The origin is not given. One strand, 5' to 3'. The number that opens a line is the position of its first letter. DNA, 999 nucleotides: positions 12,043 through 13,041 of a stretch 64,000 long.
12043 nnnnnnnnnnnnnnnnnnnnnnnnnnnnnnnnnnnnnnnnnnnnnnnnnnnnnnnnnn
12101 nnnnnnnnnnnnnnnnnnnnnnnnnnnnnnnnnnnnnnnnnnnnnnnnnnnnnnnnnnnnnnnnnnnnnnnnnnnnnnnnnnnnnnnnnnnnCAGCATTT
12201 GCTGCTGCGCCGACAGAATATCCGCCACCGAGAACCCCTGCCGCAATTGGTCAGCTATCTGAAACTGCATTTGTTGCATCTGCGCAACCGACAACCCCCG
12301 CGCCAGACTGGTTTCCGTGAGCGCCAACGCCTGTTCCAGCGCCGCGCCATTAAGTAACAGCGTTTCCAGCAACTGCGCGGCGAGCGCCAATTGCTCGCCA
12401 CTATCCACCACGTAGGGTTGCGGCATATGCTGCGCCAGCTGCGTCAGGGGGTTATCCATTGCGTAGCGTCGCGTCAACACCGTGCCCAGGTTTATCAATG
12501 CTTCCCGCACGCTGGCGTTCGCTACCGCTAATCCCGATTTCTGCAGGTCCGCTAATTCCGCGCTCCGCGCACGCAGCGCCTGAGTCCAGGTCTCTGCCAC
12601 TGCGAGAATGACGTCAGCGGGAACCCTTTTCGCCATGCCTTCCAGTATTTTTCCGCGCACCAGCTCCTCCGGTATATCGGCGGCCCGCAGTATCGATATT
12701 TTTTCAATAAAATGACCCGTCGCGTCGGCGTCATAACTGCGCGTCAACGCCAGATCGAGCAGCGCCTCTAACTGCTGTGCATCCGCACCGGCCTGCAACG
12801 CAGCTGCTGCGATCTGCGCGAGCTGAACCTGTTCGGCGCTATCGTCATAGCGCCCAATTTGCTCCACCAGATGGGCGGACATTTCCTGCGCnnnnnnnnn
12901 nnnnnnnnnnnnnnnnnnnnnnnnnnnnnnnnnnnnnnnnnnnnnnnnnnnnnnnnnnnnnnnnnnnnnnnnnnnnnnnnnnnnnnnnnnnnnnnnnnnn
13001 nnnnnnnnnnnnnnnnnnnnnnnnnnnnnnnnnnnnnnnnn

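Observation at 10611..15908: Uncharacterised ECF-sigma envelope module: sigma/anti-sigma plus five exported proteins of no recognisable family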

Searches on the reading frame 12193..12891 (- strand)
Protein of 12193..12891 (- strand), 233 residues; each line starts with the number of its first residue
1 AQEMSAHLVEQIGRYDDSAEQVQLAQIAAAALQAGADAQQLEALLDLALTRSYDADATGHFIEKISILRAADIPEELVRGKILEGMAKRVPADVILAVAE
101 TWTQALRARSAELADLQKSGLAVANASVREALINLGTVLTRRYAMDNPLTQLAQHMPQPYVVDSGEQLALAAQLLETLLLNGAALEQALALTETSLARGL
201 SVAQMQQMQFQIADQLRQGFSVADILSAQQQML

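Call 37: search_protein_representatives(alignment_id=A3)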
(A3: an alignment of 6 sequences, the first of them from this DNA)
Query: 6 sequences, 235 profile positions. Proteins with E-value up to 0.001 (for the whole library): 148; up to 1e-10: 25; up to 1e-30: 12. The best 148 are listed.
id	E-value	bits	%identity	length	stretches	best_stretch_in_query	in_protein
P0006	1.3e-112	391.5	-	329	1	1-235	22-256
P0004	1.2e-101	355.6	-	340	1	1-235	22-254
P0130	2.1e-77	276.2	-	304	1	2-235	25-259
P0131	5.4e-69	248.7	-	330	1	2-229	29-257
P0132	5.5e-64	232.3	-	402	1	3-234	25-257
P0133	3.4e-61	223.1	-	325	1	10-232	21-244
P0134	3.5e-60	219.9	-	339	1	1-235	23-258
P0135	2.3e-59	217.2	-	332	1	7-235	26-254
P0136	5.0e-54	199.7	-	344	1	1-231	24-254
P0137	4.5e-49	183.5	-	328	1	3-230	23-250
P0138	4.3e-48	180.3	-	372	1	3-234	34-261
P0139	3.1e-37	144.7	-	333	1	10-223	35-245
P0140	4.6e-17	78.7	-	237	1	36-230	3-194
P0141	3.5e-15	72.6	-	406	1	24-221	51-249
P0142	5.5e-14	68.7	-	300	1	21-222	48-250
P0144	2.4e-12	63.3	-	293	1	9-231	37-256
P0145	7.1e-12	61.7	-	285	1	12-219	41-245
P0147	1.2e-11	61.0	-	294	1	17-223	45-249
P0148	4.3e-11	59.2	-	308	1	23-228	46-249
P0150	5.8e-11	58.8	-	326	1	17-228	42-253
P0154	2.6e-10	56.7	-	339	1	19-228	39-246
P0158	1.2e-09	54.5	-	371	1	4-229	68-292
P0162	1.3e-08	51.1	-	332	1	16-216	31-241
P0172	3.7e-07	46.3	-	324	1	6-209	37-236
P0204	1.2e-05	41.3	-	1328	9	132-174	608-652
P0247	2.6e-04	37.0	-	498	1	21-117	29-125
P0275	9.7e-04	35.1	-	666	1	15-228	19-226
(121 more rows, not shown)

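Call 39: search_protein_families(library=pfam, proteins=[P0141, P0142, P0144, P0145, P0147, P0150, P0158, P0204, P0275, P0247], max_evalue=0.01)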
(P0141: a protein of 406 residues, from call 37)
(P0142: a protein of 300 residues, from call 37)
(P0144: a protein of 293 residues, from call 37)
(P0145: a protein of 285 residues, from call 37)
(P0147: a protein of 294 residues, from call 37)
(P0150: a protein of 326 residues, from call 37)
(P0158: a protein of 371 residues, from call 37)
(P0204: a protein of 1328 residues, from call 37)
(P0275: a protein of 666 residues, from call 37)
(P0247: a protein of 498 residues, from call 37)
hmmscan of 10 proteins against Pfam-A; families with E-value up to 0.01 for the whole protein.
P0141 (406 aa): 1 family
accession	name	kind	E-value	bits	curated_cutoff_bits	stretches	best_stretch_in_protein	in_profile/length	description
PF10145.14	PhageMin_Tail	-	0.00036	20.9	33.2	0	158-228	15-84/201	Phage-related minor tail protein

P0142 (300 aa): 0 families

P0144 (293 aa): 1 family
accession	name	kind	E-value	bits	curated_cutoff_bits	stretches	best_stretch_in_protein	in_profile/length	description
PF11836.14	Phage_TAC_11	-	0.0066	16.9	27.8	0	78-150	25-94/96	Phage tail tube protein, GTA-gp10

P0145 (285 aa): 0 families

P0147 (294 aa): 0 families

P0150 (326 aa): 0 families

P0158 (371 aa): 0 families

P0204 (1328 aa): 8 families
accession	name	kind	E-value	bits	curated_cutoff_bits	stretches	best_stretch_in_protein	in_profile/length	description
PF12770.12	CHAT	-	1.3e-49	169.6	24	1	1057-1327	2-288/289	CHAT domain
PF13181.12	TPR_8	-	1.5e-16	59.5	25.7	0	400-418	13-31/34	Tetratricopeptide repeat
PF20308.4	TPR-S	-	3.6e-12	47.2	27.6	0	256-327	30-88/102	Tetratricopeptide Repeats-Sensor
PF13374.12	TPR_10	-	1.6e-08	34.7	27.5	0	290-325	1-36/42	Tetratricopeptide repeat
PF23130.1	IcmW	-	2.1e-08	34.9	27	0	314-352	19-56/144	IcmW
PF00515.34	TPR_1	-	1.5e-06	28.2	27.8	0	401-415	14-28/34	Tetratricopeptide repeat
PF19102.7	DUF5789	-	0.0021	18.5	21.7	0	271-298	22-49/75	Family of unknown function (DUF5789)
PF00672.30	HAMP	-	0.004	17.9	25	0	756-771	32-47/53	HAMP domain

P0275 (666 aa): 0 families

P0247 (498 aa): 1 family
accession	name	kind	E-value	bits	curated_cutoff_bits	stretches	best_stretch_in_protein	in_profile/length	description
PF02627.25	CMD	-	4.4e-05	23.8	23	0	214-248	43-77/84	Carboxymuconolactone decarboxylase family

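Call 40: find_encoding_contigs(protein=P0147, flank=7000, max_places=3)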
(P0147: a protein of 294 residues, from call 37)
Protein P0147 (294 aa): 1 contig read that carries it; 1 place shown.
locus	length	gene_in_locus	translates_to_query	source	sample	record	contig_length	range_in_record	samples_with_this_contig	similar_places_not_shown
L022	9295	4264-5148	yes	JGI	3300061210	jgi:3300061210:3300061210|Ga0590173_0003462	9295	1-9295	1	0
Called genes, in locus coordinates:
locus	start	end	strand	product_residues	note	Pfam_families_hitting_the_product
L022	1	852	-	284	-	?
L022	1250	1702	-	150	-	PF03350:UPF0114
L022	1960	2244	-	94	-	-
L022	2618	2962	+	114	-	PF02922:CBM_48, PF16561:AMPK1_CBM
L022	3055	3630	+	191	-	PF04542:Sigma70_r2, PF08281:Sigma70_r4_2, PF04545:Sigma70_r4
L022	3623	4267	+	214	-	PF02922:CBM_48, PF16561:AMPK1_CBM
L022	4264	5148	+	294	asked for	-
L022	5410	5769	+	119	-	-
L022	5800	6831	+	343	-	-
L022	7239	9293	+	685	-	?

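Call 41: find_encoding_contigs(protein=P0142, flank=7000, max_places=3)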
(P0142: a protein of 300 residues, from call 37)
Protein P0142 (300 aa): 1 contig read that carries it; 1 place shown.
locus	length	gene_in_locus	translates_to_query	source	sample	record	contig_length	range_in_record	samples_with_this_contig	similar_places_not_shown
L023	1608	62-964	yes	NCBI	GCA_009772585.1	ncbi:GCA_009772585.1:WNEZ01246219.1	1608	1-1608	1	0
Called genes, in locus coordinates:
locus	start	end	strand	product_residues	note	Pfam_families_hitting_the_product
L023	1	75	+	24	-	?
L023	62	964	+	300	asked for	-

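Call 42: find_encoding_contigs(protein=P0162, flank=7000, max_places=3)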
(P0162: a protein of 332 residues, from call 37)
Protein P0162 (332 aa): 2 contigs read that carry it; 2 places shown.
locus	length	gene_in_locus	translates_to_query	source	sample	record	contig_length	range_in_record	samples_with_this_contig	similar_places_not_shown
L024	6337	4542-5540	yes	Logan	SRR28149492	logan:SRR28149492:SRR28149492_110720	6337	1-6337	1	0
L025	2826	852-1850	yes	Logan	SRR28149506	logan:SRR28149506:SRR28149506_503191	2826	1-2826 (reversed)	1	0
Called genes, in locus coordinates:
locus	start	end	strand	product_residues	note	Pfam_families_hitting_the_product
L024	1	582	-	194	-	?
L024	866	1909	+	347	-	PF14321:DUF4382, PF18914:DUF5666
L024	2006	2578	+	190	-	PF04542:Sigma70_r2, PF08281:Sigma70_r4_2, PF04545:Sigma70_r4 (weak)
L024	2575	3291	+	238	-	PF02922:CBM_48 (faint), PF16561:AMPK1_CBM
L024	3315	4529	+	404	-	PF16561:AMPK1_CBM (faint)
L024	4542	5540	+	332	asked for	-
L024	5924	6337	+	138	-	?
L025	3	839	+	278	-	?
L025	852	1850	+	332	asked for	-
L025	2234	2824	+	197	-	?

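Call 43: find_encoding_contigs(protein=P0150, flank=7000, max_places=3)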
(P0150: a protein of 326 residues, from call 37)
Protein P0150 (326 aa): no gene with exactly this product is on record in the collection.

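Call 63: list_cluster_members(proteins=[P0130, P0132, P0139, P0141, P0144, P0145, P0148, P0154, P0158, P0172])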
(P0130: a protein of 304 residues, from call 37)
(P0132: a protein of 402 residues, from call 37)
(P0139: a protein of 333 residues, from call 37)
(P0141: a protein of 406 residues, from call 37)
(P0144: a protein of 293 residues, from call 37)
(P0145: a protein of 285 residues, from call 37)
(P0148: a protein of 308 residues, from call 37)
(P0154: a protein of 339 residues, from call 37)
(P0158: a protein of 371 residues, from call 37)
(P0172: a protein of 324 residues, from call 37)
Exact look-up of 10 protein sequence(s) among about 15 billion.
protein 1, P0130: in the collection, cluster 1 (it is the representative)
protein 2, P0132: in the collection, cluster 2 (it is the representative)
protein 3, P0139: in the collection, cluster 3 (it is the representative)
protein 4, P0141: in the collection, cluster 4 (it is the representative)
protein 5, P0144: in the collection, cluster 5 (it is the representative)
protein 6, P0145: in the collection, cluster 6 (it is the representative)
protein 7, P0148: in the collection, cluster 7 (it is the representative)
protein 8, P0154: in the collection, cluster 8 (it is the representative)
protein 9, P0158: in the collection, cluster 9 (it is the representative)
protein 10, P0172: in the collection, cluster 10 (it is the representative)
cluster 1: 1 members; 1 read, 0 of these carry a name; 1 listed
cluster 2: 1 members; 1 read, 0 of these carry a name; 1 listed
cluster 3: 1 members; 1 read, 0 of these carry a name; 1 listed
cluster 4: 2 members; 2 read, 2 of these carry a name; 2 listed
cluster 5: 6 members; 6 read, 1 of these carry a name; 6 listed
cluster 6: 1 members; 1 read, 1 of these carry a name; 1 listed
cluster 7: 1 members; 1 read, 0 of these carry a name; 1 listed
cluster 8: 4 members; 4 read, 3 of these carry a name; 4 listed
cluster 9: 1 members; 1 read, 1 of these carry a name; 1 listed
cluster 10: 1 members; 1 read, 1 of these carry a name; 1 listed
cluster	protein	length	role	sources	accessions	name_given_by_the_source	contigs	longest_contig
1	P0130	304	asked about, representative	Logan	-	-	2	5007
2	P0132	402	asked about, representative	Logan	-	-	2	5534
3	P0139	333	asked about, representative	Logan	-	-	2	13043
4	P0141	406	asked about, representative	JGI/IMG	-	hypothetical protein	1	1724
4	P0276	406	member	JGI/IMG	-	hypothetical protein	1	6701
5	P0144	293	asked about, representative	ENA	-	-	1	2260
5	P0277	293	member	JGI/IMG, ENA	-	hypothetical protein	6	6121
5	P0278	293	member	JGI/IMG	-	-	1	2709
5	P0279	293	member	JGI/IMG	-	-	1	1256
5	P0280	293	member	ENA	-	-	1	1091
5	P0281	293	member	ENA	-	-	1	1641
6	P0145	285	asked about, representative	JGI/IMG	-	hypothetical protein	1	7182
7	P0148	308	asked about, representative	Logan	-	-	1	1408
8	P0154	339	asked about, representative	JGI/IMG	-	hypothetical protein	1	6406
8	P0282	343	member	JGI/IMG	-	hypothetical protein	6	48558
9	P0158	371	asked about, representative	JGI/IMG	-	hypothetical protein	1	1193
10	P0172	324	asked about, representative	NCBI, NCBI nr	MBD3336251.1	MAG: hypothetical protein GF355_12110 [Candidatus Eisenbacteria bacterium] | hypothetical protein [Candidatus Eisenbacteria bacterium]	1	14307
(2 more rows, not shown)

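Call 64: find_encoding_contigs(protein=P0282, flank=8000, max_places=2)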
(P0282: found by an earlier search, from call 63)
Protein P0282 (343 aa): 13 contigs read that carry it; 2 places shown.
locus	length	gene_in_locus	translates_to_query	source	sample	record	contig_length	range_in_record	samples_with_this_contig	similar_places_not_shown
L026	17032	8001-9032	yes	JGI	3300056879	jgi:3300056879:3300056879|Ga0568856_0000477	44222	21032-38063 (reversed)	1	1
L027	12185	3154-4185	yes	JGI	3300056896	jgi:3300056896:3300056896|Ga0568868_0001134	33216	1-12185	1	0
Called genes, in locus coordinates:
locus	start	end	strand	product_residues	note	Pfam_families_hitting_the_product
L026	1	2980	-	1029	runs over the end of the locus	PF00873:ACR_tran, PF03176:MMPL (weak)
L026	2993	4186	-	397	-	PF25876:HH_MFP_RND, PF25990:Beta-barrel_YknX (weak), PF25954:Beta-barrel_RND_2, PF25989:YknX_C (weak)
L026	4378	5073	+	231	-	PF00106:adh_short, PF08659:KR, PF13561:adh_short_C2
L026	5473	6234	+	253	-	-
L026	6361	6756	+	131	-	PF02922:CBM_48, PF16561:AMPK1_CBM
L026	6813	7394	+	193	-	PF04542:Sigma70_r2, PF08281:Sigma70_r4_2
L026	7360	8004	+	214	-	PF02922:CBM_48, PF16561:AMPK1_CBM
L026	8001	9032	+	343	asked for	-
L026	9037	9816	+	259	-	-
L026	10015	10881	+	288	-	PF00561:Abhydrolase_1, PF12146:Hydrolase_4 (faint), PF12697:Abhydrolase_6, PF00561:Abhydrolase_1 (weak)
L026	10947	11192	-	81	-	-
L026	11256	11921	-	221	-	PF07355:GRDB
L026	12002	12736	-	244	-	PF00034:Cytochrom_C (weak), PF13442:Cytochrome_CBB3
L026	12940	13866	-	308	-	PF01522:Polysacc_deac_1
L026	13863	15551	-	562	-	PF13231:PMT_2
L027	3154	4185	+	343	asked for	-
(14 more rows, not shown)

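Call 65: find_encoding_contigs(protein=P0172, flank=8000, max_places=2)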
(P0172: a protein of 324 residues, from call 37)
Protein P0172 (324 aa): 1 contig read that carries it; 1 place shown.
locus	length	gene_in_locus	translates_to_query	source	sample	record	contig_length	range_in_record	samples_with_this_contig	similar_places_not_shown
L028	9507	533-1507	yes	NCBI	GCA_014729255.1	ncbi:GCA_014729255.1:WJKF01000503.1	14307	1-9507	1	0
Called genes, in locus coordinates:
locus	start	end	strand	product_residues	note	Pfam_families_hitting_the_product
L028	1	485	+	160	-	PF02922:CBM_48, PF16760:CBM53 (faint), PF16561:AMPK1_CBM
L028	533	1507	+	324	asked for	-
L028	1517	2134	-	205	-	PF01135:PCMT, PF13489:Methyltransf_23 (weak), PF13847:Methyltransf_31, PF08241:Methyltransf_11 (weak), PF13649:Methyltransf_25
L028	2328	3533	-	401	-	PF00248:Aldo_ket_red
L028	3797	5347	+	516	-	PF01546:Peptidase_M20, PF07687:M20_dimer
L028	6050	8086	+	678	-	-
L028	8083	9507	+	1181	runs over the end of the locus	PF13620:CarboxypepD_reg, PF13715:CarbopepD_reg_2 (faint), PF15976:CooC_C (faint)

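Call 72: search_solved_structures(query=A3, max_evalue=1)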
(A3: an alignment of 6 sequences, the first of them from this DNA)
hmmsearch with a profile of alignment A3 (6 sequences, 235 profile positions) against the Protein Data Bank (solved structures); distinct sequences matched with E-value up to 1: 0.

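Call 76: find_related_loci(query=A5, collection=metagenome_contigs, flank=6000)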
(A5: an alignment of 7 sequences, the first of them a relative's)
Query A5 (294 aa) in metagenome_contigs; peptide patterns used: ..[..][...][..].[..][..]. (x = any residue, [..] = any of these).
188 stretches matched a pattern; 81 encode a relative of the query (tblastn E <= 1e-3); the best 80 are kept; 80 distinct loci.
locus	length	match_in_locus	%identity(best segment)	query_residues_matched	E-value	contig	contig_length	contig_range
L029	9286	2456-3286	57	16-292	1e-99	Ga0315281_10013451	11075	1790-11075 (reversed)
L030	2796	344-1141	58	16-281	4e-101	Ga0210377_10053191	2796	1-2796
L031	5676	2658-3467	59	13-281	2e-97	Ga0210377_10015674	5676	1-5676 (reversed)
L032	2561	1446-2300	54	1-280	3e-94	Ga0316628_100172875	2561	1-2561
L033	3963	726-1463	59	29-274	1e-91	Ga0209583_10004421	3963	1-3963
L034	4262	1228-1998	58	24-280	1e-90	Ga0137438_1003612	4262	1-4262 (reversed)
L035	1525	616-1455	54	1-281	9e-96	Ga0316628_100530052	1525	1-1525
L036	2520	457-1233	56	25-283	8e-92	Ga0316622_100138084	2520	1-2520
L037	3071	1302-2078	56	25-283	2e-90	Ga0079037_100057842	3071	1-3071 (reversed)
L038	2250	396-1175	55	24-283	5e-91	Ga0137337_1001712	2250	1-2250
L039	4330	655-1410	56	29-280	2e-87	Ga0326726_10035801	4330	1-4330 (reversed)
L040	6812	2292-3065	58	24-281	8e-85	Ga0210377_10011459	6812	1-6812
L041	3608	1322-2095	58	24-281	3e-85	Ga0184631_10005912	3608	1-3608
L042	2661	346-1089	58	29-275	6e-86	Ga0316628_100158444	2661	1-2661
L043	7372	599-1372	56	24-281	7e-83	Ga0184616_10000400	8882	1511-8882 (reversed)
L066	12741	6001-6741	40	26-272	8e-54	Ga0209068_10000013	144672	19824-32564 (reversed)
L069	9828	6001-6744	42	33-289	2e-52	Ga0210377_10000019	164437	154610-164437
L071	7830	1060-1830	37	15-275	5e-52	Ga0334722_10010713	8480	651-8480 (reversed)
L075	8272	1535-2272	39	20-265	5e-51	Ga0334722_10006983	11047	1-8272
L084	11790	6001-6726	39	38-282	3e-48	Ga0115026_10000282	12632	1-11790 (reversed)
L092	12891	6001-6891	33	8-290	7e-46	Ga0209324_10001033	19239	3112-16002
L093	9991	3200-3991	34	14-275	1e-45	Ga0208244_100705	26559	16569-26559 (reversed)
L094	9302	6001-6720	37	25-264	2e-44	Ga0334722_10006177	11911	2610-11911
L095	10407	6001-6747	36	9-258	3e-42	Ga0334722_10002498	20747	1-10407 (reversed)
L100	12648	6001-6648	35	19-233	1e-37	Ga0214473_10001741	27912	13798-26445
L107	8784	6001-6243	35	64-144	3e-9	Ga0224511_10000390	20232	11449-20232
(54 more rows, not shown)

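Call 94: search_protein_families(library=pfam, proteins=[L043:3658-4566:+, L066:3127-3957:+, L066:6919-7941:+, L069:8574-9596:-, L071:2965-3663:-, L075:3510-4802:+, L084:3573-4178:+, L084:8361-9209:-, L092:2599-3726:+, L093:5016-5702:+], max_evalue=0.0001)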
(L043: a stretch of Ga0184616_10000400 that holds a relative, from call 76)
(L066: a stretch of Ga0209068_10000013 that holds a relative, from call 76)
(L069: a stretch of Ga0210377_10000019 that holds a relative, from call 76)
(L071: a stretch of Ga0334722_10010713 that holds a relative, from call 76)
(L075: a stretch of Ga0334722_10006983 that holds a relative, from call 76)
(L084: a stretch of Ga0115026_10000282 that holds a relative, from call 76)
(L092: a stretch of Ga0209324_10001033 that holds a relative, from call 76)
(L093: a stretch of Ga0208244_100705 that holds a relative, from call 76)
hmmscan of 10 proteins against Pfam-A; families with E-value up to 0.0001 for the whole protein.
L043:3658-4566:+ (302 aa): 0 families

L066:3127-3957:+ (276 aa): 1 family
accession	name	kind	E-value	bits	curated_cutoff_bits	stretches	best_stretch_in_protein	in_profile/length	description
PF13557.12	Phenol_MetA_deg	-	5.9e-07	30.2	22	1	85-269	30-235/242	Putative MetA-pathway of phenol degradation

L066:6919-7941:+ (340 aa): 2 families
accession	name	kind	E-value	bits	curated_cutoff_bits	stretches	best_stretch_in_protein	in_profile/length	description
PF13487.12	HD_5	-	9e-41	139.9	27.2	1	142-292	17-170/170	HD domain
PF01966.28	HD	-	1.5e-21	77.3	22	1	142-260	4-115/116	HD domain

L069:8574-9596:- (340 aa): 2 families
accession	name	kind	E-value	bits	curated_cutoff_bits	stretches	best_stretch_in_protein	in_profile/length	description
PF02492.25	cobW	-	4.7e-37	127.8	20.7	1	33-202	2-177/180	CobW/HypB/UreG, nucleotide-binding domain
PF07683.19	CobW_C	-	1.5e-05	25.2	22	1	245-328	2-90/94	Cobalamin synthesis protein cobW C-terminal domain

L071:2965-3663:- (232 aa): 1 family
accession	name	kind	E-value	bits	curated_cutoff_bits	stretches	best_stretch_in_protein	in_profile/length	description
PF12732.12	YtxH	-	1.3e-28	99.6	37.5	2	78-142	4-68/71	YtxH-like protein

L075:3510-4802:+ (430 aa): 1 family
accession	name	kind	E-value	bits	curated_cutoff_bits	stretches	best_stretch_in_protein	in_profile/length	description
PF02321.23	OEP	-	2.9e-35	122.2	22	2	36-211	4-183/187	Outer membrane efflux protein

L084:3573-4178:+ (201 aa): 0 families

L084:8361-9209:- (282 aa): 0 families

L092:2599-3726:+ (375 aa): 2 families
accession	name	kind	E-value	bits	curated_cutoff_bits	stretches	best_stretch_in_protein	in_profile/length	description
PF02518.31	HATPase_c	-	2.2e-29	102.5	26.4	1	246-355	2-110/111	Histidine kinase-, DNA gyrase B-, and HSP90-like ATPase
PF00512.31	HisKA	-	2e-19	69.8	26.9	1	134-200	2-65/66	His Kinase A (phospho-acceptor) domain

L093:5016-5702:+ (228 aa): 2 families
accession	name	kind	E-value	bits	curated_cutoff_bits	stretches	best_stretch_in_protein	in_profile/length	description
PF00196.25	GerE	-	9.5e-20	70.4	23.5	1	155-208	2-55/57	Bacterial regulatory proteins, luxR family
PF08281.18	Sigma70_r4_2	-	6.8e-06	26.1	25.7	1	163-198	19-54/54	Sigma-70, region 4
